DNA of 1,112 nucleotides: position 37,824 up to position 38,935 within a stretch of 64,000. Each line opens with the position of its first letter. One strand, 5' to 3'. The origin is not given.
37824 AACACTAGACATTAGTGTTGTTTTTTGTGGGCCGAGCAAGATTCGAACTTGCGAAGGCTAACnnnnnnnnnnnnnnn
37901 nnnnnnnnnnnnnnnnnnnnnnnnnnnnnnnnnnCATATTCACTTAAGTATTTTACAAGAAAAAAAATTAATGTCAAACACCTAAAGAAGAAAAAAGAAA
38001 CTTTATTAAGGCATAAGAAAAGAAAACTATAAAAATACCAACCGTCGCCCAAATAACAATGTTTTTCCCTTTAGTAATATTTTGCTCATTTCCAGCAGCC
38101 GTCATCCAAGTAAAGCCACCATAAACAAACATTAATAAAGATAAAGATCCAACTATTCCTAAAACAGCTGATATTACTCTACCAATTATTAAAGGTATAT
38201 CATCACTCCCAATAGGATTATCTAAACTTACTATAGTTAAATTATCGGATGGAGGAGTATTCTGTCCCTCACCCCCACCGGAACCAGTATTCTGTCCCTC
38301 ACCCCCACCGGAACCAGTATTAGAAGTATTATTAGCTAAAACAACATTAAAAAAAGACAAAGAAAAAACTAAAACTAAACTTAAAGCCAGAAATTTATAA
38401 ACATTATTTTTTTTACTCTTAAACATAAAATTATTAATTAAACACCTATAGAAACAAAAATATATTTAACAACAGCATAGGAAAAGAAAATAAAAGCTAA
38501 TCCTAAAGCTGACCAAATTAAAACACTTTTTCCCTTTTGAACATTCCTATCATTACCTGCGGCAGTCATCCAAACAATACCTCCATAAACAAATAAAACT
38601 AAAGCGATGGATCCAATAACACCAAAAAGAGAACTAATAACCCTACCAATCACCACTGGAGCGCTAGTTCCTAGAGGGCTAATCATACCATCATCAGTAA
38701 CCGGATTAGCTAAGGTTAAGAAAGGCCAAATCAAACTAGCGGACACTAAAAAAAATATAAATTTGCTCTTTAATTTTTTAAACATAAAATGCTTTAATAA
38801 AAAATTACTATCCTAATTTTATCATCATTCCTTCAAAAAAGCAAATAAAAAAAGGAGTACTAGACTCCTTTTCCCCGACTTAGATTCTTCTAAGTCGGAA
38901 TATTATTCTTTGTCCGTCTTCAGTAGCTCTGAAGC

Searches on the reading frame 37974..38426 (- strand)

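Call 73: search_protein_families(library=pfam, proteins=[window:37974-38426:-], max_evalue=0.001)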
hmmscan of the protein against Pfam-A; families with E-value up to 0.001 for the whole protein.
window:37974-38426:- (150 aa): 1 family
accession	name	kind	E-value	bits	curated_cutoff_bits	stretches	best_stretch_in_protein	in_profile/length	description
PF18895.5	T4SS_pilin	-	1.8e-10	41.2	26.6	1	74-144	2-71/71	Type IV secretion system pilin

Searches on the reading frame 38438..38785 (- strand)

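Call 73: search_protein_families(library=pfam, proteins=[window:38438-38785:-], max_evalue=0.001)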
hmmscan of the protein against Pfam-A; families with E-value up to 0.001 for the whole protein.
window:38438-38785:- (115 aa): 1 family
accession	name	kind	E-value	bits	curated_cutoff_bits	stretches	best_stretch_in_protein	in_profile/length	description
PF18895.5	T4SS_pilin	-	9.6e-09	35.6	26.6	1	41-109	4-71/71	Type IV secretion system pilin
